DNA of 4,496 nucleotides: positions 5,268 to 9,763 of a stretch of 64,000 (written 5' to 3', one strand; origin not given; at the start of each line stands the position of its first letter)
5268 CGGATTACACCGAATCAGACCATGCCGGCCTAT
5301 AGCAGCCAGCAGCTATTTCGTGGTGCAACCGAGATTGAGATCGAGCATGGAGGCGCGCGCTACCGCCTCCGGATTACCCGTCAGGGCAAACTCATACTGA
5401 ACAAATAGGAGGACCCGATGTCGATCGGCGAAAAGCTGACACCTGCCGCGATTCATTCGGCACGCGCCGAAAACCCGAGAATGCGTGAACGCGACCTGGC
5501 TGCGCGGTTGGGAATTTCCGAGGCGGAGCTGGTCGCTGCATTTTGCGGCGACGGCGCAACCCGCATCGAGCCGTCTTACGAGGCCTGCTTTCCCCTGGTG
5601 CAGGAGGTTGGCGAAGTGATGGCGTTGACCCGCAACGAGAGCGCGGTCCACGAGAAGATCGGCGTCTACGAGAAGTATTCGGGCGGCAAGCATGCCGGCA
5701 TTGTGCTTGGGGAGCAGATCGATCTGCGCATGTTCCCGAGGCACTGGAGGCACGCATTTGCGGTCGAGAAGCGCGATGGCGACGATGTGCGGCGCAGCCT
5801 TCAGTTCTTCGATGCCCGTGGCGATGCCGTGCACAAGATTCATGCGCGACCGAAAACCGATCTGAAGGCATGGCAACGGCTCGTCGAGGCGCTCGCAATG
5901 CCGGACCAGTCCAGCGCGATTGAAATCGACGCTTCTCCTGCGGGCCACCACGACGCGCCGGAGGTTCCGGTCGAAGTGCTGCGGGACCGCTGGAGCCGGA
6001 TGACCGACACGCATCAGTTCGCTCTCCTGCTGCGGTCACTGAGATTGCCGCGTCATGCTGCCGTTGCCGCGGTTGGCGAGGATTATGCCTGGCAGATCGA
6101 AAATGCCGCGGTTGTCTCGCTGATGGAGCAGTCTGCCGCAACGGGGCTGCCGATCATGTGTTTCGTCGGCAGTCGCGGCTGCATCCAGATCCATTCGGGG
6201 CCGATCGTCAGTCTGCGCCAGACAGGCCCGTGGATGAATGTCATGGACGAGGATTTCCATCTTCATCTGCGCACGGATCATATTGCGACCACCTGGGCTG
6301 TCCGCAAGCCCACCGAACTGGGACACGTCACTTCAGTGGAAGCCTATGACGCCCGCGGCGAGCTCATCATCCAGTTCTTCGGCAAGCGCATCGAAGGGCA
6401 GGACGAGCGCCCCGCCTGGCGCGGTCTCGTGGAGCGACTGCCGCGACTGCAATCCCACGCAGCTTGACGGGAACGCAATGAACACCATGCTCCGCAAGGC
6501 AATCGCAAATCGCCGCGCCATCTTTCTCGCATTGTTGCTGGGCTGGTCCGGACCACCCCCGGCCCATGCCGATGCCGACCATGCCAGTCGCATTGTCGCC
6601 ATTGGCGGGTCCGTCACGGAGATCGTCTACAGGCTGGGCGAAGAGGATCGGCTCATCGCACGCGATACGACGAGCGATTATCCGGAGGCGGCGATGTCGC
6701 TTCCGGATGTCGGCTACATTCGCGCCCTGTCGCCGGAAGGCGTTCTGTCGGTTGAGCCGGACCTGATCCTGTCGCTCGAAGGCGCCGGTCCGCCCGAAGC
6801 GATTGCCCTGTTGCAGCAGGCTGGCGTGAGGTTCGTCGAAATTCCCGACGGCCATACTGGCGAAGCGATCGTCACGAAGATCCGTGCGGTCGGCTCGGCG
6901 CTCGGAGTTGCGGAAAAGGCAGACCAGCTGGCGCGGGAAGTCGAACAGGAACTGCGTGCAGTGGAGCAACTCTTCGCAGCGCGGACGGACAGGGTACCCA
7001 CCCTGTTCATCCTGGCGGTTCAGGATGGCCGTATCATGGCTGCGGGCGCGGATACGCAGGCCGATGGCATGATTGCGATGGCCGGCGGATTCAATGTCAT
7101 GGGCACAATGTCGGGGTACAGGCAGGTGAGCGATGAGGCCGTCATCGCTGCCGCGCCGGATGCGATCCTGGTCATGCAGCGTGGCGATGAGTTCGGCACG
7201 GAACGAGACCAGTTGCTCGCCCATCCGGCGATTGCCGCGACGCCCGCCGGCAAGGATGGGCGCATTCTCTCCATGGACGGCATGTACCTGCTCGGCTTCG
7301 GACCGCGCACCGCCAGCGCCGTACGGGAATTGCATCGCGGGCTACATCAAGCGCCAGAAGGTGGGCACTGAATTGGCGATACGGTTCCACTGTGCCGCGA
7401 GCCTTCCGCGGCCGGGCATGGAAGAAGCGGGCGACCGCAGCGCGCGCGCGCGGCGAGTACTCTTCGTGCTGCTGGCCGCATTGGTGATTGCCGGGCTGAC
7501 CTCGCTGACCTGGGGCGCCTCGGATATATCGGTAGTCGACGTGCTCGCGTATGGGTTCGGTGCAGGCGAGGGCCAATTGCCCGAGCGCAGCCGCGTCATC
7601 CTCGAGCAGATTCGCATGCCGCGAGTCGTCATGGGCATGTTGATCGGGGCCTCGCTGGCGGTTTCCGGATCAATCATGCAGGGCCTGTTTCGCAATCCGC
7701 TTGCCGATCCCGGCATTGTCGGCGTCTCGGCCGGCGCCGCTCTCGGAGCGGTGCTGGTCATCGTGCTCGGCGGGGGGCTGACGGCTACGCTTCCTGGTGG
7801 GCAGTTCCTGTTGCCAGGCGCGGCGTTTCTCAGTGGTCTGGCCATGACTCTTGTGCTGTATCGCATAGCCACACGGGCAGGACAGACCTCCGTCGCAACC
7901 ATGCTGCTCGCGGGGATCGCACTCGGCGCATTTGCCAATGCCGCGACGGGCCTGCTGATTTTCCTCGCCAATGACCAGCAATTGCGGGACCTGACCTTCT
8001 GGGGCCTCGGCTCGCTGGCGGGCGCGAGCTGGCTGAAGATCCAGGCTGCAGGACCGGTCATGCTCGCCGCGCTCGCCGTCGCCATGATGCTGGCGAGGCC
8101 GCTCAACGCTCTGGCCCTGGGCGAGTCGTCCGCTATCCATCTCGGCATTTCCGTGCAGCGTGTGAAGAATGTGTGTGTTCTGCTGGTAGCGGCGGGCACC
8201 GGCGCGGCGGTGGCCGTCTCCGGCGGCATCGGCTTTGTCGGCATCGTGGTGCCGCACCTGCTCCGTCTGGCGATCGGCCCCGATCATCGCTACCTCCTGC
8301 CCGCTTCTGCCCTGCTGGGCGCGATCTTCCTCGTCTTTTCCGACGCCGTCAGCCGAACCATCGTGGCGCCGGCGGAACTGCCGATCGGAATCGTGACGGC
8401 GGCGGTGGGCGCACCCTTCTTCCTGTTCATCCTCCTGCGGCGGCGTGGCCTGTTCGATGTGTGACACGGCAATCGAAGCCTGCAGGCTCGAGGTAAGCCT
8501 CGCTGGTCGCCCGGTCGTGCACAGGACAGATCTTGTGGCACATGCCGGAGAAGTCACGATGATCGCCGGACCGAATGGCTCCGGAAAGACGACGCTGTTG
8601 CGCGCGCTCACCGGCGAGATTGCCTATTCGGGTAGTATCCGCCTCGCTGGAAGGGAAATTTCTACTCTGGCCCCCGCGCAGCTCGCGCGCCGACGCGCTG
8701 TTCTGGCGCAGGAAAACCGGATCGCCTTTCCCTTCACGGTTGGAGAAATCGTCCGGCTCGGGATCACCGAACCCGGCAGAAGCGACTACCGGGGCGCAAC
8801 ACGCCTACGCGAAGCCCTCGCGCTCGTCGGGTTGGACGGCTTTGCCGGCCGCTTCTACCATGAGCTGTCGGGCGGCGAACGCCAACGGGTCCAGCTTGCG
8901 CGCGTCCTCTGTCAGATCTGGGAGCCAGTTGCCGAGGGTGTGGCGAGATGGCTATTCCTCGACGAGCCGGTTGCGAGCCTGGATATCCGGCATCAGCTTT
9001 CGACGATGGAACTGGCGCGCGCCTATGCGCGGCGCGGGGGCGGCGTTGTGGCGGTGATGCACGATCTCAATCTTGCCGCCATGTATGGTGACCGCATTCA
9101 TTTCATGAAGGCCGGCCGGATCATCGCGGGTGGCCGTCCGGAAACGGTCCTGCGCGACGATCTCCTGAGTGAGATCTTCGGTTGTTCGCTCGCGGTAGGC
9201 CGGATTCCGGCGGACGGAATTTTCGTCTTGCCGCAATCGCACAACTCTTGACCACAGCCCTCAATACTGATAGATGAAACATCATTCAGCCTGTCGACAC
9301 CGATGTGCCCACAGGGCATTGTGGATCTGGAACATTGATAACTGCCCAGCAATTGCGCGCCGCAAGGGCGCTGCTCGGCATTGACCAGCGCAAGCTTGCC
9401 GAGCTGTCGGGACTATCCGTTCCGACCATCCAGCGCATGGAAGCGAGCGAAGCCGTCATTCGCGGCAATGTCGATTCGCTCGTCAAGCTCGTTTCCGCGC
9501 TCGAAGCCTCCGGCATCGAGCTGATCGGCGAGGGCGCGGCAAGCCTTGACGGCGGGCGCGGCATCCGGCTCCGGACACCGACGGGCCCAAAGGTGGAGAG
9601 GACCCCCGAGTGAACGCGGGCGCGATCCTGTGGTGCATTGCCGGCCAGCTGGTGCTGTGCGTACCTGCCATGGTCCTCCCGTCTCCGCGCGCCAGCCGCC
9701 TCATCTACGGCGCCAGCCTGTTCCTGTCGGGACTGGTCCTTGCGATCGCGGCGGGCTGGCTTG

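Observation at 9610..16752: Six-subunit hydrogenase-4/complex-I-like operon whose 'catalytic' subunit has lost the [NiFe] ligands (Ehr-type complex, function unknown)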

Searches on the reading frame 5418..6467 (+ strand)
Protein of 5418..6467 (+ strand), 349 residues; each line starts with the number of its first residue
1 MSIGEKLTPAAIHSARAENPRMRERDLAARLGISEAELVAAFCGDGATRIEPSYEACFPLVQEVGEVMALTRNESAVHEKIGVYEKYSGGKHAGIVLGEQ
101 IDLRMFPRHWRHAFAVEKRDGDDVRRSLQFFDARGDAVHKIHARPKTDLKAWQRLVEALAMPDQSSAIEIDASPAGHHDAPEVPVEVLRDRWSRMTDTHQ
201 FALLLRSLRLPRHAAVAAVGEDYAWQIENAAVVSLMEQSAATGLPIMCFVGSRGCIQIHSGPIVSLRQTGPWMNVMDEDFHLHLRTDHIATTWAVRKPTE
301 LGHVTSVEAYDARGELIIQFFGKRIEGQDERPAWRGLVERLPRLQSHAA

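Call 61: search_protein_families(library=pfam, proteins=[window:5418-6467:+], max_evalue=0.00001)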
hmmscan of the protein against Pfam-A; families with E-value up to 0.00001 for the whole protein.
window:5418-6467:+ (349 aa): 2 families
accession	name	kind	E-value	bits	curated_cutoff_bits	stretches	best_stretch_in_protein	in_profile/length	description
PF05171.18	HemS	-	2.4e-90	299.5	24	2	32-159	1-128/128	Haemin-degrading HemS.ChuX domain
PF06228.19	ChuX_HutX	-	2.2e-61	206.1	25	2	28-155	1-134/134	Haem utilisation ChuX/HutX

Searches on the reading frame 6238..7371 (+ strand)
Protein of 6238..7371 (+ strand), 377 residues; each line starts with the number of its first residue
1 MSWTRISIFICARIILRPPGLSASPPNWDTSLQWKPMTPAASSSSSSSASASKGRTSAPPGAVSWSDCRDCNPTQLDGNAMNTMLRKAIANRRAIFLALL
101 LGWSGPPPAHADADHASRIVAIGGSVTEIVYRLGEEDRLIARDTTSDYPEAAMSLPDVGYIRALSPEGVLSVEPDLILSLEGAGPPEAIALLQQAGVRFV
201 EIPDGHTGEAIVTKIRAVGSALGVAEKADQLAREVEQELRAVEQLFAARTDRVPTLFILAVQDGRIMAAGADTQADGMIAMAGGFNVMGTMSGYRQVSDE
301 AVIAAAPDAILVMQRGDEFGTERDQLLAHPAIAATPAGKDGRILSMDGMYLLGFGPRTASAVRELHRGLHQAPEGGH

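Call 61: search_protein_families(library=pfam, proteins=[window:6238-7371:+], max_evalue=0.00001)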
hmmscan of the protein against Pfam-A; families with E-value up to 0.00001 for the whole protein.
window:6238-7371:+ (377 aa): 1 family
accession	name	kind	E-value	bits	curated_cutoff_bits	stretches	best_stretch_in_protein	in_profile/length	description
PF01497.23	Peripla_BP_2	-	1.1e-33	117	27.5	1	119-347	1-232/235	Periplasmic binding protein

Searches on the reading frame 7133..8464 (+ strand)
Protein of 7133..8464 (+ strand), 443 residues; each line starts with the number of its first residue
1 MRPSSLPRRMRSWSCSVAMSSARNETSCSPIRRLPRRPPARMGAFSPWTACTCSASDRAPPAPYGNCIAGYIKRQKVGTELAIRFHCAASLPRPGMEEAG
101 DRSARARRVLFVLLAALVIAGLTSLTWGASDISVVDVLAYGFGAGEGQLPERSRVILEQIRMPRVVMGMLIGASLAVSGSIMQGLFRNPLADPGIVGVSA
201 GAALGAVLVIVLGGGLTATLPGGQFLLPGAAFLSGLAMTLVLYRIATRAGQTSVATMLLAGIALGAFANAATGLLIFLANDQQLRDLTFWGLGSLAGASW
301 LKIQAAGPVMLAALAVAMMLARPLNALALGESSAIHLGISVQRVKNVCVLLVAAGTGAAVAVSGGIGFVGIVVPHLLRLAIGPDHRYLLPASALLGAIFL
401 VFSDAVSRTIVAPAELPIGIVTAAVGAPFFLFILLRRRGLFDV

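Call 61: search_protein_families(library=pfam, proteins=[window:7133-8464:+], max_evalue=0.00001)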
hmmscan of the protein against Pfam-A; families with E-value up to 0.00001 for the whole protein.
window:7133-8464:+ (443 aa): 1 family
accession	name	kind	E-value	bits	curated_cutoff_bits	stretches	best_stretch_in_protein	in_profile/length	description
PF01032.23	FecCD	-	2.5e-92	309.7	26.5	1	117-436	2-311/311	FecCD transport family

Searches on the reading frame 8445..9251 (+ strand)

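Call 61: search_protein_families(library=pfam, proteins=[window:8445-9251:+], max_evalue=0.00001)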
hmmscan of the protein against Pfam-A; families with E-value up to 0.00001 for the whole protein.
window:8445-9251:+ (268 aa): 2 families
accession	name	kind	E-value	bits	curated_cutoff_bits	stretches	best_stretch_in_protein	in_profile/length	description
PF00005.33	ABC_tran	-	1.8e-22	80.9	25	1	28-157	4-125/137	ABC transporter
PF13304.12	AAA_21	-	7.2e-07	30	27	0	37-55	1-19/304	AAA domain, putative AbiEii toxin, Type IV TA system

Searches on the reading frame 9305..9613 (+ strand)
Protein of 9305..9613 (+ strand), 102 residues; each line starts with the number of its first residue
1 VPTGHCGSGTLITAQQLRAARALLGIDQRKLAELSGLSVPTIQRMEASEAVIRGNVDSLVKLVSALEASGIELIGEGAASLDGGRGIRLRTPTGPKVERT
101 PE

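Call 13: search_protein_families(library=pfam, proteins=[window:9305-9613:+])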
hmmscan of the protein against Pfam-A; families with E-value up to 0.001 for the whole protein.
window:9305-9613:+ (102 aa): 3 families
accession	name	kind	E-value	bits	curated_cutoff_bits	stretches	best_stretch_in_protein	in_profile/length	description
PF01381.28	HTH_3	-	6.1e-07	29.8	23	1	17-52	1-36/55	Helix-turn-helix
PF13560.12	HTH_31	-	1.5e-05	25.7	27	1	14-70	3-58/64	Helix-turn-helix domain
PF20432.4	Xre-like-HTH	-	0.00069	20.3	25.8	0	18-49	16-47/63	Antitoxin Xre-like helix-turn-helix domain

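Call 14: search_protein_families(library=ncbifam, proteins=[window:9305-9613:+])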
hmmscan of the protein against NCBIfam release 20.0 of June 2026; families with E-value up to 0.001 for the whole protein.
window:9305-9613:+ (102 aa): 4 families
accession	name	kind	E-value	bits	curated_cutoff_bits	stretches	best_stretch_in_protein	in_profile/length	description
TIGR03070.1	couple_hipB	subfamily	1.3e-06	28.2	71.65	1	14-66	4-54/58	type II toxin-antitoxin system Y4mF family antitoxin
TIGR03830.1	CxxCG_CxxCG_HTH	subfamily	4.5e-06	26.5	61.8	1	11-64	64-117/127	type II TA system antitoxin MqsA family protein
NF041951.1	phage_RstR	subfamily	8.7e-06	26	80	1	14-78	4-66/108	RstR family transcriptional repressor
NF007408.0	PRK09943.1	equivalog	0.0003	20.4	211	1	12-72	7-65/185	HTH-type transcriptional regulator PuuR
